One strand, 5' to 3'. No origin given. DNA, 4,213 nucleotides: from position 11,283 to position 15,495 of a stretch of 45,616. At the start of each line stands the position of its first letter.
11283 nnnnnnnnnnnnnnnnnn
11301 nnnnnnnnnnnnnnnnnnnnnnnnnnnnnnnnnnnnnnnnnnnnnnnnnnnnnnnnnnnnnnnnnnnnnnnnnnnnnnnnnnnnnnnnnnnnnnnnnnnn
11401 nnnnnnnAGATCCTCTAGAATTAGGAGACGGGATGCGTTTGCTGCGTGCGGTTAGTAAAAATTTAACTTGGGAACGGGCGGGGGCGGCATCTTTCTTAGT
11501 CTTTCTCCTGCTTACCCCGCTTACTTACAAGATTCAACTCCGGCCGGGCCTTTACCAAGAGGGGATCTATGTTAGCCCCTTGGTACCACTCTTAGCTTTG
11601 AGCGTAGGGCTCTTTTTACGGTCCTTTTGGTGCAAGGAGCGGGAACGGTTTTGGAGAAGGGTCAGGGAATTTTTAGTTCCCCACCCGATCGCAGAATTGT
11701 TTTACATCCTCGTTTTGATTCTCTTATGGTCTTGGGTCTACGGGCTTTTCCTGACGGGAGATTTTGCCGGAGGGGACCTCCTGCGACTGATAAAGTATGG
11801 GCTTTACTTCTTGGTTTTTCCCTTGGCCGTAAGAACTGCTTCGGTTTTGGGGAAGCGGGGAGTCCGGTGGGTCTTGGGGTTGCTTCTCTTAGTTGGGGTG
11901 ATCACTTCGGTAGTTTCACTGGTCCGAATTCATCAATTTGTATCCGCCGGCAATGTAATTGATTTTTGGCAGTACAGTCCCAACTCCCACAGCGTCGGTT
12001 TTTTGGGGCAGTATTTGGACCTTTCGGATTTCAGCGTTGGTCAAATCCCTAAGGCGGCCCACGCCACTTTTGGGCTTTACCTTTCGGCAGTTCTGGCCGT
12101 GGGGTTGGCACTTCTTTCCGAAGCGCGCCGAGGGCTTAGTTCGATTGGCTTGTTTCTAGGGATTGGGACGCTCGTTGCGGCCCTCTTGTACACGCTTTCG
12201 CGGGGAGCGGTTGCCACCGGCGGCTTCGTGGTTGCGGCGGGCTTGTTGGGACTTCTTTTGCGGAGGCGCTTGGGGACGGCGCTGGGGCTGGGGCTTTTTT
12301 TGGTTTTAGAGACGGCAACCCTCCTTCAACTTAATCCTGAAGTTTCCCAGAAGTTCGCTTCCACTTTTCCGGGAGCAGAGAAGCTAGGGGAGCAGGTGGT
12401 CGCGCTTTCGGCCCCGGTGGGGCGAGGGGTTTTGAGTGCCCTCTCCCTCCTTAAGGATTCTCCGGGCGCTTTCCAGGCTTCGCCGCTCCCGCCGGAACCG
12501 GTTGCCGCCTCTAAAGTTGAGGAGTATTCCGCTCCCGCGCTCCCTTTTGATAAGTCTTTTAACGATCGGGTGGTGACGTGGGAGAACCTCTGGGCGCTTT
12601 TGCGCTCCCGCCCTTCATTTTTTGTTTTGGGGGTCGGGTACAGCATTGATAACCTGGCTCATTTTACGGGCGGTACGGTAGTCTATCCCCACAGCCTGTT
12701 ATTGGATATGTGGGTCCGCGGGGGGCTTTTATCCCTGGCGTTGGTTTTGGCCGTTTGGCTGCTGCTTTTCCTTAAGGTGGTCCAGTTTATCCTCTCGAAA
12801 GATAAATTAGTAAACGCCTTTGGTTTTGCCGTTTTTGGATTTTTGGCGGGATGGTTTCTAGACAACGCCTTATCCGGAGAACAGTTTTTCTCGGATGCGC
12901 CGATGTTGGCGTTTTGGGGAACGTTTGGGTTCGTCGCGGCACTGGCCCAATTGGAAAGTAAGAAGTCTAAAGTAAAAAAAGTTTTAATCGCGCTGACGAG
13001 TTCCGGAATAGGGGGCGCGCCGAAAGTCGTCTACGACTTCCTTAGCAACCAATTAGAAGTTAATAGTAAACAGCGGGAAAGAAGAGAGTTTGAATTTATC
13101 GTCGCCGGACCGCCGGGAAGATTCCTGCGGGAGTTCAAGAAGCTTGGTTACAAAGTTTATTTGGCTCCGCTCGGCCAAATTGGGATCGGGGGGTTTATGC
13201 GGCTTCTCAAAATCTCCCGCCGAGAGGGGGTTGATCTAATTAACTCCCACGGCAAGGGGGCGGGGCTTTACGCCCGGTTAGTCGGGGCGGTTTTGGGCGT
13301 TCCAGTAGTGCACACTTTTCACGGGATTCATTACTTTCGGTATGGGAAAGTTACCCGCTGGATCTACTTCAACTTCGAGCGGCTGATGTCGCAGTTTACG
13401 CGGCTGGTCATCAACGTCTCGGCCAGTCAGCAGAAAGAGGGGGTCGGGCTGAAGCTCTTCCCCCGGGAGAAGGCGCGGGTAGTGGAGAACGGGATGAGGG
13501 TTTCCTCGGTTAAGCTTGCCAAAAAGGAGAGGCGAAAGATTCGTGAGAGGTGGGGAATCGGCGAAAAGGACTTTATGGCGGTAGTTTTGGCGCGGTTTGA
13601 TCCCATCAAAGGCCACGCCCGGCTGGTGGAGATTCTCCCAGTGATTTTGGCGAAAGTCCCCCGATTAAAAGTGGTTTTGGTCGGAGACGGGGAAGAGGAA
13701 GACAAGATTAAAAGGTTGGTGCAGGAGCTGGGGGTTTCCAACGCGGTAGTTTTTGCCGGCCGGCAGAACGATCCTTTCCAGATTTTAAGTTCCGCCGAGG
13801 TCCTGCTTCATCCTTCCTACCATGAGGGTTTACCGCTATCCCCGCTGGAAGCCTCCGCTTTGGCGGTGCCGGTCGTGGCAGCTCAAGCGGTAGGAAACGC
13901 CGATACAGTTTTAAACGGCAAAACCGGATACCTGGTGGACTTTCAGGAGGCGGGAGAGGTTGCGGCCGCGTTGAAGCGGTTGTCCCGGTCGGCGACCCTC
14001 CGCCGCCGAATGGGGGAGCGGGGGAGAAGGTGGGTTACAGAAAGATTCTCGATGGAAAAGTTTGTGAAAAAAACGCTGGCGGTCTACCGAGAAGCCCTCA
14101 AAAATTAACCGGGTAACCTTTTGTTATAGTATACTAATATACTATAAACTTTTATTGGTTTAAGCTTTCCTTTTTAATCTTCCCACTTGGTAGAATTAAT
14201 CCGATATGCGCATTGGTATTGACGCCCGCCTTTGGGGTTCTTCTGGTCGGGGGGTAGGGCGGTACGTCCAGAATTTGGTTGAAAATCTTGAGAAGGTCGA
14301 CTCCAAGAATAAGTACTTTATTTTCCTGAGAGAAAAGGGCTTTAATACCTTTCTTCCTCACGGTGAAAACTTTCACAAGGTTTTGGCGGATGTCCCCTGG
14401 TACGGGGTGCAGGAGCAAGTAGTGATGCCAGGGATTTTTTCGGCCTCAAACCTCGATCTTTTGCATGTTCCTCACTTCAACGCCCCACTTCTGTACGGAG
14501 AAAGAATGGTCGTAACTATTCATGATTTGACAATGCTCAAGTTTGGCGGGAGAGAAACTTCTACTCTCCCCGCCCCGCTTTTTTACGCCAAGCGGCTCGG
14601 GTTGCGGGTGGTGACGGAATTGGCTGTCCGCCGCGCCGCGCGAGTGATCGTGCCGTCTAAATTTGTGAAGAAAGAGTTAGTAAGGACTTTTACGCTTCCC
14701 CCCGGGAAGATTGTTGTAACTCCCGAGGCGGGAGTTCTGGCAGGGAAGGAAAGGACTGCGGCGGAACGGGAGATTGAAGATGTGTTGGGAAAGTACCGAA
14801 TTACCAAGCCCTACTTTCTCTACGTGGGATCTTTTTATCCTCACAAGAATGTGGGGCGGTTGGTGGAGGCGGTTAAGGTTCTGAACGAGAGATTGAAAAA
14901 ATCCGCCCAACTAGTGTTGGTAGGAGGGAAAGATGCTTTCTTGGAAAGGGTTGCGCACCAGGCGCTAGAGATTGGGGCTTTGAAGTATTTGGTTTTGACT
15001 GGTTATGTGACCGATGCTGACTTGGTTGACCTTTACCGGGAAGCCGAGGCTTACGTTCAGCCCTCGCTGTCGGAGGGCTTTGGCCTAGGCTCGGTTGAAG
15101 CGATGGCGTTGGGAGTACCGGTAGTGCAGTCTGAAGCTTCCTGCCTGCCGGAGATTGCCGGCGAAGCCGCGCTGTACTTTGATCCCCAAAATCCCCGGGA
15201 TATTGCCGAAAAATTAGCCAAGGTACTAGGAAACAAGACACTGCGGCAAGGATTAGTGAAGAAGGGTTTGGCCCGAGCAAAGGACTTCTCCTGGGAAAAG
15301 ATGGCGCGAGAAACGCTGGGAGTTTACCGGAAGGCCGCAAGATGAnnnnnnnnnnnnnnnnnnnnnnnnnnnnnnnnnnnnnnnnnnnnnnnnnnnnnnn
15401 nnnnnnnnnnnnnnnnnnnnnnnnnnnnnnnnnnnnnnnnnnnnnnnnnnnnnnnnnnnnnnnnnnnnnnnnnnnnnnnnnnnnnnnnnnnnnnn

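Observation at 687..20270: Complete ABC-exporter-dependent glycan assembly line with terminator, ligase-like and DUF4012 components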

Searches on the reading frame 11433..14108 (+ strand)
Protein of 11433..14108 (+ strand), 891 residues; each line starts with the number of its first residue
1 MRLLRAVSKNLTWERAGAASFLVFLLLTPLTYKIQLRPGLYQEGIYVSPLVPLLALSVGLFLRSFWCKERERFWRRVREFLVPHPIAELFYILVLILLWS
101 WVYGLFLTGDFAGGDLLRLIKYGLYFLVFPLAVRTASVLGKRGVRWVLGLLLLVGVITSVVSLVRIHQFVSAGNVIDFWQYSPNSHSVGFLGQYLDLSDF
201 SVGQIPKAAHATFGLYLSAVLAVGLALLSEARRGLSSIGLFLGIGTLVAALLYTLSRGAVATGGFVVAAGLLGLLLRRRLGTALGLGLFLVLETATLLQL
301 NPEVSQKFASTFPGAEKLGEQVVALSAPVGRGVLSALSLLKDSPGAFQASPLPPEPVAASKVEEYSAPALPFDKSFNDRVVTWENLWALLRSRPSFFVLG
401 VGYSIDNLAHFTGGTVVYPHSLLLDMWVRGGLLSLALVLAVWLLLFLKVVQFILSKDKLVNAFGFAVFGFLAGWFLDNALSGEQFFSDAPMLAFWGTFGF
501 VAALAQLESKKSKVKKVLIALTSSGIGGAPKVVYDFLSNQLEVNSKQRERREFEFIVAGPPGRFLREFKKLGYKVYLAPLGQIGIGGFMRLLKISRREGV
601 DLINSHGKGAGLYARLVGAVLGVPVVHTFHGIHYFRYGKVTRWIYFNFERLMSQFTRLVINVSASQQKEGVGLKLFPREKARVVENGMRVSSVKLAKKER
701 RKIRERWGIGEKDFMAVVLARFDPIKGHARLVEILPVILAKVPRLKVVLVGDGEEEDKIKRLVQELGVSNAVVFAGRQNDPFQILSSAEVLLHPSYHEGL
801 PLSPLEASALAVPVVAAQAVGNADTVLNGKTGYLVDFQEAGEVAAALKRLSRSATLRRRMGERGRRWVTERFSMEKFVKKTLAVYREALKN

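Call 3: search_protein_families(library=pfam, proteins=[window:11433-14108:+], max_evalue=0.01)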
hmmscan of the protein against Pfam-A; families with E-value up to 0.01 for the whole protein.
window:11433-14108:+ (891 aa): 7 families
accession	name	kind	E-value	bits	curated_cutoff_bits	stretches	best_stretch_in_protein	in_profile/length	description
PF00534.26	Glycos_transf_1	-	4.2e-37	127.7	26.4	1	700-867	2-172/172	Glycosyl transferases group 1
PF13692.12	Glyco_trans_1_4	-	2.1e-27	96.6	27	1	717-851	5-140/142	Glycosyl transferases group 1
PF13439.12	Glyco_transf_4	-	3.4e-14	53.7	28.5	1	555-688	24-166/170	Glycosyltransferase Family 4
PF13579.12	Glyco_trans_4_4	-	1.5e-10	42.1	29.7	1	585-687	60-158/158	Glycosyl transferase 4-like domain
PF20706.3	GT4-conflict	-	5.1e-07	29.5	26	1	704-826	193-320/385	Family 4 Glycosyltransferase in conflict systems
PF13524.12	Glyco_trans_1_2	-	0.001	19.5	25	1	779-881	38-142/144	Glycosyl transferase-like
PF13477.12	Glyco_trans_4_2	-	0.0096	16.5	23.4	0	590-660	65-136/139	Glycosyl transferase 4-like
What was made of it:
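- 12963..14108 (+): Cytoplasmic GT4 domain fused to the Wzy_C domain. Glycos_transf_1 E 4e-37 (call 3).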

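Call 13: search_protein_families(library=ncbifam, proteins=[window:11433-14108:+], max_evalue=0.01)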
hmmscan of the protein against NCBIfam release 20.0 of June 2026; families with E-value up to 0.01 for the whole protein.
window:11433-14108:+ (891 aa): 39 families (the best 25 are shown)
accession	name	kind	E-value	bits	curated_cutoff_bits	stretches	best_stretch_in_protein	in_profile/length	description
TIGR03088.1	stp2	hypoth_equivalog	6e-41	140.7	409.05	1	587-889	69-374/374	TIGR03088 family PEP-CTERM/XrtA system glycosyltransferase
TIGR03999.1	thiol_BshA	equivalog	4.1e-33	114.8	273.7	1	590-889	75-374/375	N-acetyl-alpha-D-glucosaminyl L-malate synthase BshA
TIGR03449.1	mycothiol_MshA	equivalog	7.9e-27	94.2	462.5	1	587-890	90-405/406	D-inositol-3-phosphate glycosyltransferase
TIGR04063.1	stp3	hypoth_equivalog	4.8e-24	85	442.05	1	676-889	177-396/397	TIGR04063 family PEP-CTERM/XrtA system glycosyltransferase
TIGR02149.1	glgA_Coryne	subfamily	1.1e-23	84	302.4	1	597-888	81-390/391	glycogen synthase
NF038229.1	Glyco4_Geo_Pelo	equivalog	8.7e-23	80.9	400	1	566-889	25-337/338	GPMC system family 4 glycosyltransferase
NF041876.1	EPS_EpsE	equivalog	9.4e-23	81.1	400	1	700-876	202-384/389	exopolysaccharide biosynthesis GT4 family glycosyltransferase EpsE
TIGR04157.1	glyco_rSAM_CFB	subfamily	1.4e-19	70.4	400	1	649-885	163-406/406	TIGR04157 family glycosyltransferase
NF047684.1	TeichurnBiosyTuaC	equivalog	5.3e-19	68.4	550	1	600-889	109-390/391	teichuronic acid biosynthesis protein TuaC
NF011726.0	PRK15179.1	equivalog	2.2e-18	65.9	733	1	576-885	377-691/694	Vi polysaccharide biosynthesis protein TviE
NF038295.1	EPS_HpsP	equivalog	1e-15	57.7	550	1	694-887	188-386/388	hormogonium polysaccharide biosynthesis glycosyltransferase HpsP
NF046085.1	XrtY_assoc_Gly1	equivalog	8.1e-14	51.3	400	1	658-889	162-385/387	XrtY-associated glycosyltransferase XYAG1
NF050063.1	ProtGlycPglJ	equivalog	1.4e-13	50.8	500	1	676-866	165-345/363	N-acetylgalactosamine-N,N'-diacetylbacillosaminyl-diphospho-undecaprenol 4-alpha-N-acetylgalactosaminyltransferase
TIGR04047.1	MSMEG_0565_glyc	hypoth_equivalog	1.2e-12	47.6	259.85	1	657-887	140-373/373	MSMEG_0565 family glycosyltransferase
NF007396.0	PRK09922.1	equivalog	2.4e-12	46.4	385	1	726-852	194-325/361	lipopolysaccharide 1,6-galactosyltransferase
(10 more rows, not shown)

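Call 61: predict_structure(alignment_id=A1)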
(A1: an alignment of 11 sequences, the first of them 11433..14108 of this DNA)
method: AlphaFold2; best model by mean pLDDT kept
length: 891 residues; sequences in the alignment: 11
mean_pLDDT: 79.2   pTM: 0.64
mean pLDDT of the five models: 79.2, 77.5, 76.6, 75.8, 74.9
residues with pLDDT >= 90: 255; 70-90: 446; 50-70: 113; < 50: 77
segments of 3 or more residues with pLDDT < 50: 1-7, 179-186, 318-373
pLDDT, mean of each block of 10 residues (from residue 1): 47 89 89 70 70 93 89 88 89 92 87 82 90 91 90 91 75 57 48 74 62 84 92 79 89 73 91 89 88 77 59 50 39 38 35 33 34 57 79 82 82 72 81 89 91 86 93 83 66 90 76 79 75 87 69 88 85 89 82 88 86 88 85 62 82 87 83 87 84 62 86 88 75 92 92 84 91 81 85 76 86 89 88 90 93 93 91 89 89 52
secondary structure, 60 per line:
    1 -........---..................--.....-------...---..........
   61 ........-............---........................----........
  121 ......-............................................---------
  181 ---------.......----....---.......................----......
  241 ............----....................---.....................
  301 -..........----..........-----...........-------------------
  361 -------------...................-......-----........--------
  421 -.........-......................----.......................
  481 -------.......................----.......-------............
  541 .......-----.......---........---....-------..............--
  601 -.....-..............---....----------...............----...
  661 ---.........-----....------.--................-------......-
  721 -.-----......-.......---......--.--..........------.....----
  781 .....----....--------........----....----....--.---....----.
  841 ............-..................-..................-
elements in order (helices of 4 or more, strands of 3 or more residues): H2-9 H13-30 E33-37 E45-47 H51-68 H70-81 H85-108 H113-126 H128-171 E193-196 E201-204 H208-230 H235-252 H257-276 H280-300 H302-311 H316-325 H331-341 H374-392 H394-399 H405-412 H422-430 H432-453 H458-480 H488-510 E515-521 H529-547 E553-559 H563-570 E574-577 H585-598 E602-606 H608-621 E625-628 H639-653 E658-660 H664-672 H691-706 E714-719 H728-733 H735-741 E745-750 H756-765 E772-776 H781-785 E790-793 H802-809 E814-817 H822-825 E832-835 H840-852 H854-871 H874-890

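Call 64: fold_search(model_id=the predicted structure, library=pdb)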
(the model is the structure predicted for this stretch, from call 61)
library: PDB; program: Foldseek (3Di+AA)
matches with E <= 10: 1301; with E <= 0.001: 400
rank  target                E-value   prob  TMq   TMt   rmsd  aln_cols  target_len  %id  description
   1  4xsu_B                4.1e-16  1.00  0.37  0.85   3.6       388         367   20  Crystal structure of Anabaena Alr3699/HepE in complex with UDP and glucose (released 2016-01-13)
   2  8dqd                  1.1e-15  1.00  0.35  0.81   3.8       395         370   19  Structure of the Campylobacter concisus glycosyltransferase PglA (released 2024-01-17)
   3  4xso_A                1.6e-15  1.00  0.36  0.84   3.5       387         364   21  Crystal structure of apo-form Alr3699/HepE from Anabaena sp. strain PCC 7120 (released 2016-01-13)
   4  8dvz                  2.1e-15  1.00  0.36  0.82   4.0       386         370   20  Structure of the Campylobacter concisus glycosyltransferase PglA R282V variant (released 2024-01-17)
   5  4xsu_A                2.4e-15  1.00  0.36  0.84   3.5       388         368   21  Crystal structure of Anabaena Alr3699/HepE in complex with UDP and glucose (released 2016-01-13)
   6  4xsp_A                2.5e-15  1.00  0.36  0.83   4.0       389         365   21  Crystal structure of Anabaena Alr3699/HepE in complex with UDP (released 2016-01-13)
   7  3oka_A                4.0e-15  1.00  0.34  0.74   4.5       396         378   21  Crystal structure of Corynebacterium glutamicum PimB' in complex with GDP-Man (triclinic crystal form) (released 2010-09-15)
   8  8dvw                  7.4e-15  1.00  0.35  0.81   4.0       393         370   19  Structure of the Campylobacter concisus glycosyltransferase PglA R203Q (released 2024-01-17)
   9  3mbo_C                1.1e-14  1.00  0.35  0.80   4.1       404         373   23  Crystal Structure of the Glycosyltransferase BaBshA bound with UDP and L-malate (released 2010-09-29)
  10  4xsr_B                1.3e-14  1.00  0.36  0.86   3.1       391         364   21  Crystal structure of Anabaena Alr3699/HepE in complex with UDP-glucose (released 2016-01-13)
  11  7mi0                  2.3e-14  1.00  0.36  0.80   3.9       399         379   18  Crystal Structure of Glycosyltransferase from Rickettsia africae ESF-5 (released 2021-04-28)
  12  3c48_B                2.3e-14  1.00  0.23  0.48  11.4       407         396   21  Structure of the retaining glycosyltransferase MshA: The first step in mycothiol biosynthesis. Organism: Corynebacteri (released 2008-03-25)
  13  6n1x                  2.7e-14  1.00  0.35  0.78   4.5       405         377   18  BshA from Staphylococcus aureus complexed with UDP and N-acetylglucosamine (released 2019-08-21)
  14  3mbo_A                4.0e-14  1.00  0.36  0.82   3.7       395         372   24  Crystal Structure of the Glycosyltransferase BaBshA bound with UDP and L-malate (released 2010-09-29)
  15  3mbo_B                4.5e-14  1.00  0.36  0.80   4.0       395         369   23  Crystal Structure of the Glycosyltransferase BaBshA bound with UDP and L-malate (released 2010-09-29)
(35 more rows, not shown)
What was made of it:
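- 12963..14108 (+): Best Foldseek matches are HepE, PglA, PimB' and BshA, with target-normalised TM-scores of 0.74-0.86 (call 64).
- Tried and rejected: The Foldseek search of the whole fusion model was swamped by GT4 hits (call 64).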

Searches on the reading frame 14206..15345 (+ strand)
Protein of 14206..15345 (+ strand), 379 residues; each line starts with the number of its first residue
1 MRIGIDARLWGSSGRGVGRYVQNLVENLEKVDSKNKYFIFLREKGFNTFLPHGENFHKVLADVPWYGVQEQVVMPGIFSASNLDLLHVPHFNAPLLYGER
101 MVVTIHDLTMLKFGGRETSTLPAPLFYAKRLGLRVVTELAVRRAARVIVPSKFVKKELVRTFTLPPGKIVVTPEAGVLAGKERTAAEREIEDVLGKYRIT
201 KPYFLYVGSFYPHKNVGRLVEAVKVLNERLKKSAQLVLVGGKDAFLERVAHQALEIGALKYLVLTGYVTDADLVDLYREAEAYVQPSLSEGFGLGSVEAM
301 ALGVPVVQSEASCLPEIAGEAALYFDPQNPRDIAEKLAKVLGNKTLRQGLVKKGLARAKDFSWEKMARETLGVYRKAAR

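Call 4: search_protein_families(library=pfam, proteins=[window:14206-15345:+], max_evalue=0.01)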
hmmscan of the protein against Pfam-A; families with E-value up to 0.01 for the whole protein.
window:14206-15345:+ (379 aa): 6 families
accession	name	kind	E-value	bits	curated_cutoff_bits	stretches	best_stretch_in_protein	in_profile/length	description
PF00534.26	Glycos_transf_1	-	1.3e-31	109.9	26.4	1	200-354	14-169/172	Glycosyl transferases group 1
PF13692.12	Glyco_trans_1_4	-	7.9e-27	94.7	27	1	202-342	2-141/142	Glycosyl transferases group 1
PF20706.3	GT4-conflict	-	1.9e-12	47.3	26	1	200-316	196-318/385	Family 4 Glycosyltransferase in conflict systems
PF13439.12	Glyco_transf_4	-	2.1e-11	44.6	28.5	1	16-173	3-163/170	Glycosyltransferase Family 4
PF13524.12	Glyco_trans_1_2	-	4.4e-06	27.1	25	1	264-371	31-143/144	Glycosyl transferase-like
PF13579.12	Glyco_trans_4_4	-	4.7e-06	27.5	29.7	1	79-173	68-156/158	Glycosyl transferase 4-like domain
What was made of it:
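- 14206..15345 (+): GT4 (GT4b), the most conserved gene of the core module. Glycos_transf_1 E 1e-31 (call 4).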

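Call 52: search_protein_families(library=ncbifam, proteins=[window:14206-15345:+], max_evalue=0.00001)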
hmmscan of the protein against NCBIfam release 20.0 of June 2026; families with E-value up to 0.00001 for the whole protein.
window:14206-15345:+ (379 aa): 24 families
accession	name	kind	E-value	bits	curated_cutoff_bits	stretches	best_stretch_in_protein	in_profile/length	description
TIGR04047.1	MSMEG_0565_glyc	hypoth_equivalog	2e-33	116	259.85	1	133-375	128-372/373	MSMEG_0565 family glycosyltransferase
TIGR02149.1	glgA_Coryne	subfamily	6.5e-26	91.4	302.4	1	91-376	99-389/391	glycogen synthase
TIGR03449.1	mycothiol_MshA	equivalog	5.4e-23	81.5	462.5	1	134-378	154-404/406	D-inositol-3-phosphate glycosyltransferase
NF038295.1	EPS_HpsP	equivalog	3.6e-16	59.2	550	1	189-376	193-386/388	hormogonium polysaccharide biosynthesis glycosyltransferase HpsP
TIGR03999.1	thiol_BshA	equivalog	4.6e-16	58.7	273.7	1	61-377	63-373/375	N-acetyl-alpha-D-glucosaminyl L-malate synthase BshA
NF041876.1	EPS_EpsE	equivalog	1.4e-15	57.5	400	1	208-367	221-386/389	exopolysaccharide biosynthesis GT4 family glycosyltransferase EpsE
TIGR03088.1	stp2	hypoth_equivalog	8.5e-15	54.7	409.05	1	204-376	197-372/374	TIGR03088 family PEP-CTERM/XrtA system glycosyltransferase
TIGR04157.1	glyco_rSAM_CFB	subfamily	1.6e-14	53.7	400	1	141-320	167-341/406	TIGR04157 family glycosyltransferase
TIGR04063.1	stp3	hypoth_equivalog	3.4e-14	52.5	442.05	1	135-376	149-394/397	TIGR04063 family PEP-CTERM/XrtA system glycosyltransferase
NF038229.1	Glyco4_Geo_Pelo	equivalog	2.2e-13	49.9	400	1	135-376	101-335/338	GPMC system family 4 glycosyltransferase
NF041010.1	glycosy_Agl16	equivalog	6e-13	48.4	575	1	132-376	122-350/352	glycosylation protein Agl16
NF038298.1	EPS_HpsO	equivalog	6.9e-13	48.1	575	1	167-376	168-386/388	hormogonium polysaccharide biosynthesis glycosyltransferase HpsO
NF053787.1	GlcN_PG_synth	equivalog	2.4e-12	46.4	480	1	187-376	184-358/361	N-acetylglucosaminyl phosphatidylglycerol synthase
NF047684.1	TeichurnBiosyTuaC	equivalog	3.6e-12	45.9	550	1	201-375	219-387/391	teichuronic acid biosynthesis protein TuaC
NF012028.0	PRK15484.1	subfamily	8.2e-11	41.6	618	1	142-368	138-369/380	lipopolysaccharide N-acetylglucosaminyltransferase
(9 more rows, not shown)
